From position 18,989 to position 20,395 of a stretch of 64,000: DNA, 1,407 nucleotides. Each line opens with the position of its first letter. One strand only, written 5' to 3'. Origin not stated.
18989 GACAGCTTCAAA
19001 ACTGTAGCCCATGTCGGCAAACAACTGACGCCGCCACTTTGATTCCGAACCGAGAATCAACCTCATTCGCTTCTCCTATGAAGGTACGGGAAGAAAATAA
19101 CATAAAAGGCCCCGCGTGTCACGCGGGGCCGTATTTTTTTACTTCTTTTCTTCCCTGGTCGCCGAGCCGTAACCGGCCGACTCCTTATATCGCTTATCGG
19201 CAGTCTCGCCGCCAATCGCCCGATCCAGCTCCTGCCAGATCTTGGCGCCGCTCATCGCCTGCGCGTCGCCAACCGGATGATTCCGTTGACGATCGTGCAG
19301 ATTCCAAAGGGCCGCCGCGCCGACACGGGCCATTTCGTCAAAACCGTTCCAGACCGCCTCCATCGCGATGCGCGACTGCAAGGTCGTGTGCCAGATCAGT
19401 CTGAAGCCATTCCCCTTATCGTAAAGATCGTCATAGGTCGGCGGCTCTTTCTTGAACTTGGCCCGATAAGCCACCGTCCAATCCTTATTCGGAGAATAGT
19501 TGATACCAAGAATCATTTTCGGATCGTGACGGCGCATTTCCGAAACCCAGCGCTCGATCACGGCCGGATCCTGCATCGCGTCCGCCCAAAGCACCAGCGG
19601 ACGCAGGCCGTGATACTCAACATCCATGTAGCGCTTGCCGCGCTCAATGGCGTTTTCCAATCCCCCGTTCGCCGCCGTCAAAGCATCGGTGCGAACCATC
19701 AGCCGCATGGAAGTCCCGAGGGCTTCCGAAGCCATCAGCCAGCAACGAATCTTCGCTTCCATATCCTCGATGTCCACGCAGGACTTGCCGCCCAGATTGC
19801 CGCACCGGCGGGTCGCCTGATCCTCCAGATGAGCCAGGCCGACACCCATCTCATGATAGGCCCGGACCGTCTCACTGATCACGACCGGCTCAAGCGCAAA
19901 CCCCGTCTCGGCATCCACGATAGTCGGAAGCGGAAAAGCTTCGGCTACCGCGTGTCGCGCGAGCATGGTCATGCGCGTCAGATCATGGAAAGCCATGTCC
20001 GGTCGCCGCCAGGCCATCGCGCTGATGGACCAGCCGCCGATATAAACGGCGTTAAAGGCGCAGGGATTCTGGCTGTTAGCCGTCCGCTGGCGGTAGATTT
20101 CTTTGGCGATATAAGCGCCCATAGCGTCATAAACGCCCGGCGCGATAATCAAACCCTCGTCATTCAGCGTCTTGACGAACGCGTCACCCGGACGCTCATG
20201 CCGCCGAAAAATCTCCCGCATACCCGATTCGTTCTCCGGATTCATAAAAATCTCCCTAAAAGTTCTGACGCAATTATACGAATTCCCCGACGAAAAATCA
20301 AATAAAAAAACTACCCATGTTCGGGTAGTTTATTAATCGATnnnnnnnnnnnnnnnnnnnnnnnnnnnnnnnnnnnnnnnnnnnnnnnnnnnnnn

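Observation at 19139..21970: Glyoxylate-shunt gene pair (malate synthase A plus isocitrate lyase) with elevated GC in a reduced, CPR-like background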

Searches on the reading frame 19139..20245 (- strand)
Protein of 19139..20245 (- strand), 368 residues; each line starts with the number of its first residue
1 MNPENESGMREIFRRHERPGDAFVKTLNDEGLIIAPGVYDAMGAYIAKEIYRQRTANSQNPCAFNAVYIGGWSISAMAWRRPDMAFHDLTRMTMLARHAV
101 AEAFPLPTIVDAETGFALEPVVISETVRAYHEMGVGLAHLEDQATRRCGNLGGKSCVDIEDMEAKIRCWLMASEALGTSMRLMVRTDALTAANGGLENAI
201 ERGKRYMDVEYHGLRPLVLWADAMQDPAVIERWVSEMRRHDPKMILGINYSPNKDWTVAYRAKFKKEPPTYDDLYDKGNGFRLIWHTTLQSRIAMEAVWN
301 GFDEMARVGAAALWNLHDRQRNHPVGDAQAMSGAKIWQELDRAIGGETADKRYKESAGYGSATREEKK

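Call 3: search_protein_families(library=pfam, proteins=[window:19139-20245:-])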
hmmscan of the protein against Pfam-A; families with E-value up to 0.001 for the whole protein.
window:19139-20245:- (368 aa): 2 families
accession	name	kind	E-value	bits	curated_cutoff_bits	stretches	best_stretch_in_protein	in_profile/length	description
PF13714.12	PEP_mutase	-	3.3e-22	79.7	31.5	1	27-208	4-168/240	Phosphoenolpyruvate phosphomutase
PF00463.27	ICL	-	7.8e-07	28.4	26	1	104-191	148-236/526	Isocitrate lyase family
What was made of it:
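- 19139..20245 (-): Compact ICL-like lyase gene (368 aa), a CPR-restricted offshoot of the haloarchaeal-type short isocitrate lyases. PF13714 scores 79.7 bits and PF00463 28.4 bits (call 3).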

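Call 4: search_protein_families(library=ncbifam, proteins=[window:19139-20245:-])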
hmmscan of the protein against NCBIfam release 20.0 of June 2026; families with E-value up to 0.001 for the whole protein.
window:19139-20245:- (368 aa): 7 families
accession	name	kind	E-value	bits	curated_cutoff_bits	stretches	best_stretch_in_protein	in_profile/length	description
TIGR02317.1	prpB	equivalog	1.8e-27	96.3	354.4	1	21-208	3-172/285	methylisocitrate lyase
NF008455.0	PRK11320.1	equivalog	2e-22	79.8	353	1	59-209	35-180/295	methylisocitrate lyase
TIGR02319.1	CPEP_Pphonmut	equivalog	2.6e-15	56.4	420.05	1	24-209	9-177/294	carboxyvinyl-carboxyphosphonate phosphorylmutase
NF011645.0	PRK15063.1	equivalog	1.5e-12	47.1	562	1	98-191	140-234/430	isocitrate lyase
TIGR01346.1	isocit_lyase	equivalog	1.1e-08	33.9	275.9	1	104-191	149-237/527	isocitrate lyase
TIGR02321.1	Pphn_pyruv_hyd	equivalog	1.9e-05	23.9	374.4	1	58-208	30-177/290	phosphonopyruvate hydrolase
NF005074.0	PRK06498.1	equivalog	4.7e-05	22.2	446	0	105-192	178-267/531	isocitrate lyase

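Call 5: search_solved_structures(query=window:19139-20245:-, max_evalue=0.001, show_alignments=3)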
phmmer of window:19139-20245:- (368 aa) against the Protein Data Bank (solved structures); distinct sequences matched with E-value up to 0.001: 34.
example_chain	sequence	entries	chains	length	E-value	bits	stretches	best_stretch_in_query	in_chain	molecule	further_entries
3fa3_A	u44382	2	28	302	1.1e-17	67.3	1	28-202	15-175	2,3-dimethylmalate lyase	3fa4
3lye_A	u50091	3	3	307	1.2e-17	67.2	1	28-205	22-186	Oxaloacetate acetyl hydrolase | Oxaloacetate acetylhydrolase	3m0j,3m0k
3eoo_A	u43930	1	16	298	1.1e-16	64.1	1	59-209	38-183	Methylisocitrate lyase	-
1o5q_A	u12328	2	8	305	1.4e-16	63.7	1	62-216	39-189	Probable methylisocitrate lyase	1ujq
1mum_A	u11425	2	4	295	6.4e-15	58.2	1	62-218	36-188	2-methylisocitrate lyase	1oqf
1xg3_A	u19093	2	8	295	1.5e-13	53.7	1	62-218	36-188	Probable methylisocitrate lyase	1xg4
6t4v_C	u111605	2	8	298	2.5e-13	53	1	62-206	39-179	2-methylisocitrate lyase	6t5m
1zlp_A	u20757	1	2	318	1.5e-12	50.4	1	27-208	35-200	petal death protein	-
4iqd_A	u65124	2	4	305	3.4e-12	49.2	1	32-217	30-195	Carboxyvinyl-carboxyphosphonate phosphorylmutase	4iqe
9hra_A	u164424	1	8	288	1.1e-10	44.3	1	62-208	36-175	2-methylisocitrate lyase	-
9hgk_A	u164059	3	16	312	1.1e-10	44.3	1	62-208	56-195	2-methylisocitrate lyase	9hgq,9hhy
9hgo_A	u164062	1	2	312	2.8e-10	42.9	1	62-208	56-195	2-methylisocitrate lyase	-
9hhs_A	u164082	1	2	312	3.9e-10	42.5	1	62-208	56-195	2-methylisocitrate lyase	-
3lg3_A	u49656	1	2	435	4.5e-10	42.2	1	105-190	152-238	Isocitrate lyase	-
3i4e_A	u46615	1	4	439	4.9e-10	42.1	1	104-191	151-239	Isocitrate lyase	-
1igw_A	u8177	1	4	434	5.8e-09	38.6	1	105-190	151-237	Isocitrate lyase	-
1f61_A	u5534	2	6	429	0.00035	22.8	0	90-191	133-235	ISOCITRATE LYASE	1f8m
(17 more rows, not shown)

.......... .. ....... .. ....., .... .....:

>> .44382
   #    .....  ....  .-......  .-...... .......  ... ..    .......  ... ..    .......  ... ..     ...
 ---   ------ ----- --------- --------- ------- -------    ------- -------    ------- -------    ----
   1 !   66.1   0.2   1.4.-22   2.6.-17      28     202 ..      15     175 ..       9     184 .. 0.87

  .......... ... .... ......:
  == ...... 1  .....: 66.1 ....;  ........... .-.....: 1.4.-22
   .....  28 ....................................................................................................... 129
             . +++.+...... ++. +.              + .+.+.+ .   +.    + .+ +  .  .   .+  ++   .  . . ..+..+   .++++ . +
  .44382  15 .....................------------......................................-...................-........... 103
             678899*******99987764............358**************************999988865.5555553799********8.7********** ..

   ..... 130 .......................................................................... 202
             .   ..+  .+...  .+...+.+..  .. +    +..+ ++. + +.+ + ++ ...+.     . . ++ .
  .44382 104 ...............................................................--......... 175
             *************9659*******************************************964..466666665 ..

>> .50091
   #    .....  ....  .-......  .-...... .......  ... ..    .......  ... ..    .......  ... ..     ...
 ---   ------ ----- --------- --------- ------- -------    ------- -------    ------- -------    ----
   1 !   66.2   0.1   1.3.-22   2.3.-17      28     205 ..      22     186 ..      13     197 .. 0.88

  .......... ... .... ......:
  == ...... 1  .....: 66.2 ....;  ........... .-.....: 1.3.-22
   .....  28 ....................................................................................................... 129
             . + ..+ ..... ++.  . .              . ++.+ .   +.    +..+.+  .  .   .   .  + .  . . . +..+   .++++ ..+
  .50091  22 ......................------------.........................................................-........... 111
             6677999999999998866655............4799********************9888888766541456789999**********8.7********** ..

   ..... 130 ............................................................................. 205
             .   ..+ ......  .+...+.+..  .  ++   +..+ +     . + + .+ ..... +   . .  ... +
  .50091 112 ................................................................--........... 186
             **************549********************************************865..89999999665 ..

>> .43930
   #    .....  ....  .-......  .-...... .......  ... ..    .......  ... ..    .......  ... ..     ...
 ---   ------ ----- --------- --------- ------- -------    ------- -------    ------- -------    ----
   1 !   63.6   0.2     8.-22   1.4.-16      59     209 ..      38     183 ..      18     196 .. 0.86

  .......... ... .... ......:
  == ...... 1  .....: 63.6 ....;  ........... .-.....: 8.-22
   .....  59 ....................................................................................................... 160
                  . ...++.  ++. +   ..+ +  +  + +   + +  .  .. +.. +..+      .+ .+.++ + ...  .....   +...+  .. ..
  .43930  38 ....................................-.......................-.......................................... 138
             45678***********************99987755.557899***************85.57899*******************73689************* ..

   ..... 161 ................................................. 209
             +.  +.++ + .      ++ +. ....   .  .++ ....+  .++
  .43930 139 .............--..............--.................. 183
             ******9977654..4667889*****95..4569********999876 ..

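Call 7: find_homologous_proteins(query=window:19139-20245:-, max_evalue=0.001)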
Query window:19139-20245:- (368 aa): 121 proteins with E <= 0.001 among 2564 candidates; the best 120 are listed.
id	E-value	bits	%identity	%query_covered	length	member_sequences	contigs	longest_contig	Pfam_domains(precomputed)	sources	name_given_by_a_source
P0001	2.8e-252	854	100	100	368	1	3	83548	PF13714.13,PF00463.28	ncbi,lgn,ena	-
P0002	1.8e-197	674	81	98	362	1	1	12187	PF13714.13,PF00463.28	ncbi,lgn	-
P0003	3.9e-172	590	70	99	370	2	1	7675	PF13714.13,PF00463.28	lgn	-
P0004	3.9e-171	587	69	99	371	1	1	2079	PF13714.13,PF00463.28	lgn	-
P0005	9.5e-171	586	70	99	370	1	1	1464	PF13714.13,PF00463.28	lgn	-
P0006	3.6e-169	581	69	98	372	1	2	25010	PF13714.13,PF00463.28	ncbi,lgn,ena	-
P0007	1.0e-168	579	69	96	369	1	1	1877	PF13714.13,PF00463.28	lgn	-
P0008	1.0e-168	579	69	99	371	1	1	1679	PF13714.13,PF00463.28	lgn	-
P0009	2.3e-167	575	71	96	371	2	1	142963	PF13714.13,PF00463.28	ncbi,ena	-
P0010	7.4e-153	527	64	96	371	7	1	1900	PF13714.13,PF00463.28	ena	-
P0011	4.5e-152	524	65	95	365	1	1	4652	PF13714.13,PF00463.28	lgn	-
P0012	1.2e-151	523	64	98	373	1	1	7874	PF13714.13,PF00463.28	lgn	-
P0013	3.1e-151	522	62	98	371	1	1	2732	PF13714.13,PF00463.28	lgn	-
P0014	3.8e-151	521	67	94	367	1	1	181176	PF13714.13,PF00463.28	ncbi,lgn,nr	ncbi:MAG: isocitrate lyase/PEP mutase family protein [bacterium]|nr:isocitrate lyase/PEP mutase fami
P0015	6.0e-151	521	63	96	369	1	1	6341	PF13714.13,PF00463.28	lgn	-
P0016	2.6e-150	519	63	96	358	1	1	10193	PF13714.13,PF00463.28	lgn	-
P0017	2.8e-149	515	63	97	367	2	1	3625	PF13714.13,PF00463.28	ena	-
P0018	2.8e-149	515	65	94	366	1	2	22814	PF13714.13,PF00463.28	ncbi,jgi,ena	-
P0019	1.4e-148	513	63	95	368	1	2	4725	PF13714.13,PF00463.28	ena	-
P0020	2.8e-148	512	65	94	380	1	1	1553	PF13714.13,PF00463.28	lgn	-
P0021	2.2e-147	509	62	96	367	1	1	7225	PF13714.13,PF00463.28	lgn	-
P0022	4.7e-147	508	64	94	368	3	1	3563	PF13714.13,PF00463.28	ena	-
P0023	1.0e-146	507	65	95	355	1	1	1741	PF13714.13,PF00463.28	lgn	-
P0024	9.8e-146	503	60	99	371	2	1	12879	PF13714.13,PF00463.28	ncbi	-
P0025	3.3e-145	502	60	97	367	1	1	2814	PF13714.13,PF00463.28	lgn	-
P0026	6.4e-145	501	62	97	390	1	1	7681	PF13714.13,PF00463.28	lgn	-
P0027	1.4e-144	500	61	98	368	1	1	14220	PF13714.13,PF00463.28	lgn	-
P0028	1.5e-144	500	60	97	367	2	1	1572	PF13714.13,PF00463.28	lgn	-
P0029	2.1e-144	499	63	96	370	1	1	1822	PF13714.13,PF00463.28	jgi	jgi:2-methylisocitrate lyase-like PEP mutase family enzyme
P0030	3.2e-144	499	65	95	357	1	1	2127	PF13714.13,PF00463.28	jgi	jgi:2-methylisocitrate lyase-like PEP mutase family enzyme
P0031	3.5e-144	498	67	91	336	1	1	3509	PF13714.13,PF00463.28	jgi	jgi:2-methylisocitrate lyase-like PEP mutase family enzyme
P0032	3.2e-143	495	64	94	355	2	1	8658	PF13714.13,PF00463.28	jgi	-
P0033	7.4e-143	494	63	95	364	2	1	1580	PF13714.13,PF00463.28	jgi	-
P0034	1.2e-142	493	60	98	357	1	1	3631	PF13714.13,PF00463.28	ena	-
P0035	1.0e-141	490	59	95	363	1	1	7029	PF13714.13,PF00463.28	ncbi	-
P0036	1.9e-141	489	62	94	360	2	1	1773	PF13714.13,PF00463.28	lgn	-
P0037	2.8e-139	482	60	95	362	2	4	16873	PF13714.13,PF00463.28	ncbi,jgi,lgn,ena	-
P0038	3.8e-139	482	59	95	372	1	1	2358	PF13714.13,PF00463.28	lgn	-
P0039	5.5e-139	481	65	91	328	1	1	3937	PF13714.13,PF00463.28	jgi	jgi:2-methylisocitrate lyase-like PEP mutase family enzyme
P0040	7.8e-139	481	59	96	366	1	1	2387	PF13714.13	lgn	-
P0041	3.0e-138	479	60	94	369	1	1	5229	PF13714.13,PF00463.28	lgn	-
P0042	5.9e-138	478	62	91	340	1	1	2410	PF13714.13,PF00463.28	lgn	-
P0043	7.6e-138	478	62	92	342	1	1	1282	PF13714.13,PF00463.28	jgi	-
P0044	9.5e-138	477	59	97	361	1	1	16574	PF13714.13,PF00463.28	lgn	-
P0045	1.4e-137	477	60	98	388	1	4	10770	PF13714.13,PF00463.28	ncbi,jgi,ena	-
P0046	1.2e-136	474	61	94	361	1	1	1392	PF13714.13,PF00463.28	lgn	-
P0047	2.8e-136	472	58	96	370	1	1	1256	PF13714.13,PF00463.28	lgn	-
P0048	7.2e-136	471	59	96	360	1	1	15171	PF13714.13,PF00463.28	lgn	-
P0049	3.9e-135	469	57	96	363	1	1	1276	PF13714.13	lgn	-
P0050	2.3e-134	466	59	97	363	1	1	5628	PF13714.13,PF00463.28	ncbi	-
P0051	8.6e-134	464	57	97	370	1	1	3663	PF13714.13,PF00463.28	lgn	-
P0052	9.4e-134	464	58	96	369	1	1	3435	PF13714.13,PF00463.28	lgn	-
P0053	2.3e-133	463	57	96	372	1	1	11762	PF13714.13,PF00463.28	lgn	-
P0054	2.8e-132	459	57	95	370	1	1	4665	PF13714.13,PF00463.28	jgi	-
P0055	2.9e-132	459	58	97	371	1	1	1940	PF13714.13,PF00463.28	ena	-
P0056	5.0e-132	458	59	96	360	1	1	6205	PF13714.13,PF00463.28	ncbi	-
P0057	2.9e-131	456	63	86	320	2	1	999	PF13714.13,PF00463.28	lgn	-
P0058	3.0e-131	456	56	99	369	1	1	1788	PF13714.13,PF00463.28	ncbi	-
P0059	6.4e-131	455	56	98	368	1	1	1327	PF13714.13,PF00463.28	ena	-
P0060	8.8e-131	454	57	95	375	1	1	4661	PF13714.13,PF00463.28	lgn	-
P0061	1.5e-130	454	58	96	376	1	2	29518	PF13714.13,PF00463.28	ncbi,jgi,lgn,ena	-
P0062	1.6e-129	450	56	98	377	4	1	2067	PF13714.13,PF00463.28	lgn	-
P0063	1.0e-128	448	58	95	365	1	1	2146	PF13714.13,PF00463.28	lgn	-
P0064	2.5e-128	446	56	95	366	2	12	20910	PF13714.13,PF00463.28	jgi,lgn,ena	-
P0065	2.8e-128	446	56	95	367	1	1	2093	PF13714.13,PF00463.28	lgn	-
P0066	1.3e-127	444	57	95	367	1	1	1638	PF13714.13,PF00463.28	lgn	-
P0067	3.0e-127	443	55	99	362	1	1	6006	PF13714.13,PF00463.28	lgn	-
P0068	4.6e-127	442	57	96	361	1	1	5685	PF13714.13,PF00463.28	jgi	-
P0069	8.1e-127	441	57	98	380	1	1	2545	PF13714.13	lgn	-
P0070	1.1e-126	441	55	95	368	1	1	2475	PF13714.13,PF00463.28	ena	-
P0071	2.5e-125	436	55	97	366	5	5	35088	PF13714.13,PF00463.28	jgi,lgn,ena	-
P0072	2.8e-125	436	61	86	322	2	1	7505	PF13714.13,PF00463.28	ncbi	-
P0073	8.7e-125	435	58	96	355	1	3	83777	PF13714.13,PF00463.28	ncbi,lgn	-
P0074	9.5e-125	434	55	96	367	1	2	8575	PF13714.13,PF00463.28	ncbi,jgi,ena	-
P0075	1.3e-121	424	54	94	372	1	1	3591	PF13714.13,PF00463.28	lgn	-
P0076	1.4e-121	424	55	94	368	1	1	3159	PF13714.13,PF00463.28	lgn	-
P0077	1.6e-121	424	54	96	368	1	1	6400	PF13714.13,PF00463.28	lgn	-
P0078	4.5e-121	422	54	96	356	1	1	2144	PF13714.13,PF00463.28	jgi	jgi:2-methylisocitrate lyase-like PEP mutase family enzyme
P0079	3.6e-120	419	62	79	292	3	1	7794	PF13714.13,PF00463.28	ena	-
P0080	1.3e-119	418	64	77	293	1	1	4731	PF13714.13,PF00463.28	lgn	-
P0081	2.5e-116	407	54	96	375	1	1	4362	PF13714.13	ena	-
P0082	3.2e-116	406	54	94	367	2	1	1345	PF13714.13,PF00463.28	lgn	-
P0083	1.5e-114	401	54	97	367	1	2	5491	PF13714.13,PF00463.28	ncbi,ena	-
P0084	3.5e-114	400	53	97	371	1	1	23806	PF13714.13,PF00463.28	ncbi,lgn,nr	ncbi:MAG TPA: isocitrate lyase/PEP mutase family protein [Candidatus Paceibacterota bacterium]|nr:is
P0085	2.2e-113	397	52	96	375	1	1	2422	PF13714.13,PF00463.28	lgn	-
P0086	8.1e-111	389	51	95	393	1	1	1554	PF13714.13,PF00463.28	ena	-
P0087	1.4e-106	375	49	95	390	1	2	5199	PF13714.13,PF00463.28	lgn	-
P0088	1.3e-105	371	49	95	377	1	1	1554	PF13714.13,PF00463.28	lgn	-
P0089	8.6e-105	369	48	94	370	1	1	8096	PF13714.13,PF00463.28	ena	-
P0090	7.2e-103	362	46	94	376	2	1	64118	PF13714.13,PF00463.28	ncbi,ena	-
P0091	3.2e-97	344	45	95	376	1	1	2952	PF13714.13,PF00463.28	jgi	-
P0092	7.6e-95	336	48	94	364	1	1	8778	PF13714.13,PF00463.28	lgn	-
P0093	1.9e-83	299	44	99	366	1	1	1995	PF13714.13,PF00463.28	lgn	-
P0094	1.6e-82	296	44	99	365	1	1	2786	PF13714.13,PF00463.28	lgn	-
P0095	1.7e-81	292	44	99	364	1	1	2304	PF13714.13,PF00463.28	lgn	-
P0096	2.6e-79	285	44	97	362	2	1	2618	PF13714.13,PF00463.28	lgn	-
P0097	7.4e-79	283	43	98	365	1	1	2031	PF13714.13,PF00463.28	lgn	-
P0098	6.7e-76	274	43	95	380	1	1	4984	PF13714.13,PF00463.28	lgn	-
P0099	1.3e-75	273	42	98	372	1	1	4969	PF13714.13,PF00463.28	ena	-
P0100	3.1e-71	258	43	95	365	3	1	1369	PF13714.13,PF00463.28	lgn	-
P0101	6.4e-20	90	34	54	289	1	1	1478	PF13714.13,PF02548.22,PF00463.28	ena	-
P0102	2.2e-18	84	38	57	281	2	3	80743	PF13714.13,PF00463.28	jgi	jgi:2-methylisocitrate lyase-like PEP mutase family enzyme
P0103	2.6e-18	84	37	61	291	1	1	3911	PF13714.13,PF00463.28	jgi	jgi:2-methylisocitrate lyase-like PEP mutase family enzyme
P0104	2.3e-17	81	37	61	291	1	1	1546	PF13714.13,PF00463.28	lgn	-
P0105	5.3e-16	77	32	61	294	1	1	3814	PF13714.13,PF00463.28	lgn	-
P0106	5.1e-13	67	38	47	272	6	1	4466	PF13714.13,PF00463.28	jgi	jgi:2-methylisocitrate lyase-like PEP mutase family enzyme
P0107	1.8e-12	65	36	46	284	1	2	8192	PF13714.13,PF00463.28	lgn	-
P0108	2.4e-12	65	37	48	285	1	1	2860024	PF13714.13,PF00463.28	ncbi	-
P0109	1.0e-11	63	29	63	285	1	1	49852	PF13714.13,PF00463.28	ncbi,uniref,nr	ncbi:isocitrate lyase/PEP mutase family protein [Sciscionella sediminilitoris]|uniref:isocitrate lya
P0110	1.0e-11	63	32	50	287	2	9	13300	PF13714.13,PF00463.28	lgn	-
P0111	1.1e-11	62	28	58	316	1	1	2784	PF13714.13,PF00463.28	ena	-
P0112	1.8e-11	62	30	58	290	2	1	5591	PF13714.13,PF02548.22,PF00463.28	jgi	jgi:2-methylisocitrate lyase-like PEP mutase family enzyme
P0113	1.4e-10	59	30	58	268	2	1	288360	PF13714.13,PF00463.28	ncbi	-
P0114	5.4e-10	57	31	51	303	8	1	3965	PF13714.13,PF00463.28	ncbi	-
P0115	4.3e-9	54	28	50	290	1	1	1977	PF13714.13,PF00463.28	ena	-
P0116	5.4e-9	54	28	49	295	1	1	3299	PF13714.13,PF00463.28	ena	-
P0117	5.4e-9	54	28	49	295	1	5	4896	PF13714.13,PF00463.28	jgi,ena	-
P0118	6.0e-9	53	31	48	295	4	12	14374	PF13714.13,PF02548.22,PF00463.28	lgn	-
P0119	6.6e-9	53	28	49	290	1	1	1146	PF13714.13,PF00463.28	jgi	jgi:2-methylisocitrate lyase-like PEP mutase family enzyme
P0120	7.7e-9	53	28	49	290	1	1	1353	PF13714.13,PF00463.28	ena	-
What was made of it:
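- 19139..20245 (-): The family holds about 100 members, with a sharp score gap to everything else (call 7).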

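Call 9: find_encoding_contigs(protein=P0014, flank=8000, max_places=2)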
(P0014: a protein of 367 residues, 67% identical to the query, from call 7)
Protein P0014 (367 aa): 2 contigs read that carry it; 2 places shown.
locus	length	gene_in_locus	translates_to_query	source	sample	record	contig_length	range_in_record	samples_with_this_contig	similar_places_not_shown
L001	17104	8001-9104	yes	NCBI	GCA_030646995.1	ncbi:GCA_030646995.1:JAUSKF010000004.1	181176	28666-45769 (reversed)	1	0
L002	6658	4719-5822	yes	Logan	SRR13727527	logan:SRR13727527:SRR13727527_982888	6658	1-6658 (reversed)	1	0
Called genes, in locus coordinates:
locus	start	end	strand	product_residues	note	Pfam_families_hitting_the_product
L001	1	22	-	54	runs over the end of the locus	PF18893:DUF5652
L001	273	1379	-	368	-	PF05496:RuvB_N (weak), PF06068:TIP49 (faint), PF13177:DNA_pol3_delta2, PF13401:AAA_22, PF00004:AAA, PF07728:AAA_5 (faint), PF22608:DNAX_ATPase_lid, PF12169:DNA_pol3_gamma3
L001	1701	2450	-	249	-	PF00293:NUDIX (weak)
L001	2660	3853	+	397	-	PF13200:DUF4015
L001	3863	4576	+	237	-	PF02616:SMC_ScpA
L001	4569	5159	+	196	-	PF04079:SMC_ScpB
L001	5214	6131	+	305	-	PF00768:Peptidase_S11, PF13354:Beta-lactamase2, PF02113:Peptidase_S13 (weak)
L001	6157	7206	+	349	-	PF00953:Glycos_transf_4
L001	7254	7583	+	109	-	-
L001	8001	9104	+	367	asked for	PF13714:PEP_mutase, PF00463:ICL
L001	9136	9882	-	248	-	PF18306:LDcluster4, PF03641:Lysine_decarbox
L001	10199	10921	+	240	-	PF00005:ABC_tran, PF13304:AAA_21 (faint)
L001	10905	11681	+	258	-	PF00950:ABC-3, PF01032:FecCD (faint)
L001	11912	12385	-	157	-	-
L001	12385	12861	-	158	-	PF18920:DUF5671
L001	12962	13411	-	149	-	-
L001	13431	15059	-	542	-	PF01565:FAD_binding_4, PF02913:FAD-oxidase_C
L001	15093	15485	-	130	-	PF10648:Gmad2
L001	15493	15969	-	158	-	PF13473:Cupredoxin_1, PF00127:Copper-bind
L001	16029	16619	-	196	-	PF01725:Ham1p_like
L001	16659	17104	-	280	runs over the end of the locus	PF01261:AP_endonuc_2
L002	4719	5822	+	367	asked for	PF13714:PEP_mutase, PF00463:ICL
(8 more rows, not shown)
